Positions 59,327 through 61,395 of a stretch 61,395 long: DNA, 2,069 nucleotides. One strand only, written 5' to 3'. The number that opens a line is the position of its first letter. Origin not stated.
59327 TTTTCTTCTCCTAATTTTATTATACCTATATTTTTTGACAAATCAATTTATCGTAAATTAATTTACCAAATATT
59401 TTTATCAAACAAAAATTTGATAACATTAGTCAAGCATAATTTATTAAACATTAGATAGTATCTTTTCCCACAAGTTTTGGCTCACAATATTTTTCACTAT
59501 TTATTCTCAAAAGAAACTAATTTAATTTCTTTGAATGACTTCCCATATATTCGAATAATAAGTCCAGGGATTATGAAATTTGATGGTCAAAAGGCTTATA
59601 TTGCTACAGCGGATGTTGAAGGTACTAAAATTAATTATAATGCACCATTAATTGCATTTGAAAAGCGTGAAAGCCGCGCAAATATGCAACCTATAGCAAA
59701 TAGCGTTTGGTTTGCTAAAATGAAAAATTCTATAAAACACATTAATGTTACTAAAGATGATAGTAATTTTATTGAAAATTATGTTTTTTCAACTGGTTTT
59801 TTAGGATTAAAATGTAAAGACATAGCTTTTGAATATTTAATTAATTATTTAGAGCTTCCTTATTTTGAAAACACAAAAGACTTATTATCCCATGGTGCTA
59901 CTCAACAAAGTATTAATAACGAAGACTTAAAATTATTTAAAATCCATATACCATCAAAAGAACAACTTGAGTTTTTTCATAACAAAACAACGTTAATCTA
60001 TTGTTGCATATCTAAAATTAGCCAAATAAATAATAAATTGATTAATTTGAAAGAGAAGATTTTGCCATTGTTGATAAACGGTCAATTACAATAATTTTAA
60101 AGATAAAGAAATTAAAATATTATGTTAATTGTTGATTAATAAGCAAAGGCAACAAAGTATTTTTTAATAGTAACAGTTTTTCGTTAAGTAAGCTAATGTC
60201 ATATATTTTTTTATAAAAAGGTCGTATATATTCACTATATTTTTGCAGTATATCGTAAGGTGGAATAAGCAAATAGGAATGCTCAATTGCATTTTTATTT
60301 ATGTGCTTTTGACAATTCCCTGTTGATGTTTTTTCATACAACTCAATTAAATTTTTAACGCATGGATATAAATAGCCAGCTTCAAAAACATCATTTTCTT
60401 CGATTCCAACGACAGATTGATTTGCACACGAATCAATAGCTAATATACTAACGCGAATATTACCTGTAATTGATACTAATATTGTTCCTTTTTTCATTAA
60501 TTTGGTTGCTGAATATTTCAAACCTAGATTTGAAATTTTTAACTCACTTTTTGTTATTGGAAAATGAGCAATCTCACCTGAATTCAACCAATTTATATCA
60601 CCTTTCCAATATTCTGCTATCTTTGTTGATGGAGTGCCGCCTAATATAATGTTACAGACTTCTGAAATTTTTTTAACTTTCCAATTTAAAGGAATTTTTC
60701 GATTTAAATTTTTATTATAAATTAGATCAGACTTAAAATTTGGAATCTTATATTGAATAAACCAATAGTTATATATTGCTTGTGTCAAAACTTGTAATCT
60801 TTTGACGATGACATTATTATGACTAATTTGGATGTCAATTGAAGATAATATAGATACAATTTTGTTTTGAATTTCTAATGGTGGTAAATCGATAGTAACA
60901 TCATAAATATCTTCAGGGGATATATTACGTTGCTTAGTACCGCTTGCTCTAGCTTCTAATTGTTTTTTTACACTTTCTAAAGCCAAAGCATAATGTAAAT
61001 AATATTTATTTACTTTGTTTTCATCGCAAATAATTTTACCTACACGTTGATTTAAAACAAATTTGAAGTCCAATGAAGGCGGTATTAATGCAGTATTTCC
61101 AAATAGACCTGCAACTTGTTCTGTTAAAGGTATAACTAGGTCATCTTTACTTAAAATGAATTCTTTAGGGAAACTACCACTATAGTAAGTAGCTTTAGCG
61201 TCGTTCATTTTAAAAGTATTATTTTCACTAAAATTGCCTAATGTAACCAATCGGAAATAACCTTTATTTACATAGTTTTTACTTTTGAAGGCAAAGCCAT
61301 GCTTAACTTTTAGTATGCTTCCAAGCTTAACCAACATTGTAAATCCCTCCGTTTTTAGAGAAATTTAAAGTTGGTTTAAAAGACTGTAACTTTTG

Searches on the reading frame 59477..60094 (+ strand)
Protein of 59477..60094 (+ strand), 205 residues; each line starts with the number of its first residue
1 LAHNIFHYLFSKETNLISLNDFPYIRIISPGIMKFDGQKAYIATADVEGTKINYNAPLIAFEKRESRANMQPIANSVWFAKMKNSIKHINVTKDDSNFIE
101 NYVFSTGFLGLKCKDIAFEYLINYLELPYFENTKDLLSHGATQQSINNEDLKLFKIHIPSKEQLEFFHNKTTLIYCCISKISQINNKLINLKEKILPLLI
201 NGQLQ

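Call 3: search_protein_families(library=pfam, proteins=[window:59477-60094:+], max_evalue=0.1)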
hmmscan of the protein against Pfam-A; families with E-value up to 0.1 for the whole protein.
window:59477-60094:+ (205 aa): 1 family
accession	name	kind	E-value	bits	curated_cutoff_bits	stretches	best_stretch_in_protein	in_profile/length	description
PF01420.25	Methylase_S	-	0.00057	20.6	22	1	100-187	78-165/168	Type I restriction modification DNA specificity domain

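Call 4: search_protein_families(library=padloc, proteins=[window:59477-60094:+], max_evalue=0.1)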
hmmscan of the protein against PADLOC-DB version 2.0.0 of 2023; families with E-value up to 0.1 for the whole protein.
window:59477-60094:+ (205 aa): 48 families (the best 25 are shown)
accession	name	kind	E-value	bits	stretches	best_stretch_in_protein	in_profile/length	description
PDLC03084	Specificity_I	-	3e-15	54.5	1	32-163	22-147/392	Type I specificity subunit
PDLC03068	Specificity_I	-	3.3e-12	44.3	1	108-204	304-395/403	Type I specificity subunit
PDLC03099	Specificity_I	-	8.7e-12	42.9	1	100-204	287-390/405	Type I specificity subunit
PDLC03089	Specificity_I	-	6.6e-11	39.9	1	79-205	316-434/446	Type I specificity subunit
PDLC03168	Specificity_I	-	3.7e-10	37.8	1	71-205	315-445/459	Type I specificity subunit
PDLC03133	Specificity_I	-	1.2e-08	32.5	1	120-204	315-399/417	Type I specificity subunit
PDLC03092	Specificity_I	-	1.3e-08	32.6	1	114-203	305-394/397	Type I specificity subunit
PDLC04137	mad5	-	3.4e-08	31.1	1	55-196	47-181/392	mads_5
PDLC03079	Specificity_I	-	8.9e-08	29.7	1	34-195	274-438/470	Type I specificity subunit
PDLC03066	Specificity_I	-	1.1e-07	28.9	1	115-204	345-432/441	Type I specificity subunit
PDLC03105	Specificity_I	-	1.4e-07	29.4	1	37-179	266-410/448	Type I specificity subunit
PDLC03100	Specificity_I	-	2.5e-07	28.5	1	36-201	223-389/392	Type I specificity subunit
PDLC03179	Specificity_I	-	3.7e-07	27.4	1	37-175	130-269/589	Type I specificity subunit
PDLC03164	Specificity_I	-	4e-07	27.7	1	136-204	325-394/409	Type I specificity subunit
PDLC03103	Specificity_I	-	8.1e-07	27.1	1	60-197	251-386/392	Type I specificity subunit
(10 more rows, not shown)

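Call 5: search_protein_families(library=ncbifam, proteins=[window:59477-60094:+], max_evalue=0.1)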
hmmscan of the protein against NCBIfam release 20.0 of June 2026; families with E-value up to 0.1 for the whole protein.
window:59477-60094:+ (205 aa): 1 family
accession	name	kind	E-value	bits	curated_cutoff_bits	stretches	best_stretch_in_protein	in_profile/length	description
NF047740.1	antiphage_MADS5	equivalog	0.014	14.2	400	1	98-191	361-455/461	methylation-associated defense system restriction endonuclease subunit S MAD5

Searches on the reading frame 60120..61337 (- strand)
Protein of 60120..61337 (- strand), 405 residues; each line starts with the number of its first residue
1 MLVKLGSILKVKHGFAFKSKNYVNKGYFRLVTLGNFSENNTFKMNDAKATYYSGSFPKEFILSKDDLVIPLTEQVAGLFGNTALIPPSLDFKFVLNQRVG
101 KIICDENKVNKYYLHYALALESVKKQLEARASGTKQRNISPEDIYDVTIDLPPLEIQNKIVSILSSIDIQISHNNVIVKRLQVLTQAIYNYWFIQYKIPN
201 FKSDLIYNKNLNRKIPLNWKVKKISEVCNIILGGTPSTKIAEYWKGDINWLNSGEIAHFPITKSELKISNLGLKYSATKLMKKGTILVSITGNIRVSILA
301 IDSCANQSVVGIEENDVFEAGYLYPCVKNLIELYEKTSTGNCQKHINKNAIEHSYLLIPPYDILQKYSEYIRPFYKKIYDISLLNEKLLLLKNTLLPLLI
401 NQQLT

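Call 3: search_protein_families(library=pfam, proteins=[window:60120-61337:-], max_evalue=0.1)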
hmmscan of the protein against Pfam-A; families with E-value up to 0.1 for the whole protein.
window:60120-61337:- (405 aa): 1 family
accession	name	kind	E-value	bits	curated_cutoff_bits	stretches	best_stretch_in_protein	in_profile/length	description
PF01420.25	Methylase_S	-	3e-32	112.6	22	2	3-174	7-159/168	Type I restriction modification DNA specificity domain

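Call 4: search_protein_families(library=padloc, proteins=[window:60120-61337:-], max_evalue=0.1)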
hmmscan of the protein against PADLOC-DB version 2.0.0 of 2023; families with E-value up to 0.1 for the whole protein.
window:60120-61337:- (405 aa): 116 families (the best 25 are shown)
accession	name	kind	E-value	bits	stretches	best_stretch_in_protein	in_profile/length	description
PDLC03068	Specificity_I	-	4.3e-67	225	1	3-403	7-394/403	Type I specificity subunit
PDLC03099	Specificity_I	-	2.6e-61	206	2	139-400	115-386/405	Type I specificity subunit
PDLC03089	Specificity_I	-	5.1e-53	178.8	1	3-404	8-433/446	Type I specificity subunit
PDLC03086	Specificity_I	-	1.8e-50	170.3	2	7-196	18-202/458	Type I specificity subunit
PDLC03092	Specificity_I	-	3.3e-46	156.4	1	4-401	9-392/397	Type I specificity subunit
PDLC03090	Specificity_I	-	1.1e-44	151.5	1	2-398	24-421/434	Type I specificity subunit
PDLC03168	Specificity_I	-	3.7e-42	143.3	2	214-401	250-441/459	Type I specificity subunit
PDLC03119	Specificity_I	-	2.9e-37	126.5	2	218-362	2-150/393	Type I specificity subunit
PDLC04137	mad5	-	1e-36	125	1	3-395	6-389/392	mads_5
PDLC03154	Specificity_I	-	1.2e-35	121.9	1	3-400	7-389/406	Type I specificity subunit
PDLC03164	Specificity_I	-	1.6e-35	121.3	1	4-400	7-390/409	Type I specificity subunit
PDLC03066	Specificity_I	-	1.5e-33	114.3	1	61-402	80-430/441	Type I specificity subunit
PDLC03133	Specificity_I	-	5.9e-33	112.5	1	94-404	94-399/417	Type I specificity subunit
PDLC03107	Specificity_I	-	8.4e-32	108.7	2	2-168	5-160/392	Type I specificity subunit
PDLC03163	Specificity_I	-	1.8e-31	107.8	1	91-403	94-417/434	Type I specificity subunit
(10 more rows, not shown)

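Call 5: search_protein_families(library=ncbifam, proteins=[window:60120-61337:-], max_evalue=0.1)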
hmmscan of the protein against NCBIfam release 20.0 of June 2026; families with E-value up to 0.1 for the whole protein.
window:60120-61337:- (405 aa): 2 families
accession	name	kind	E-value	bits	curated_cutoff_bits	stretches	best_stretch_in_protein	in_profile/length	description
NF047740.1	antiphage_MADS5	equivalog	1.2e-16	60.6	400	2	36-162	305-433/461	methylation-associated defense system restriction endonuclease subunit S MAD5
NF007278.0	PRK09737.1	equivalog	4.3e-16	58.8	662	2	39-188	258-410/461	type I restriction-modification system specificity subunit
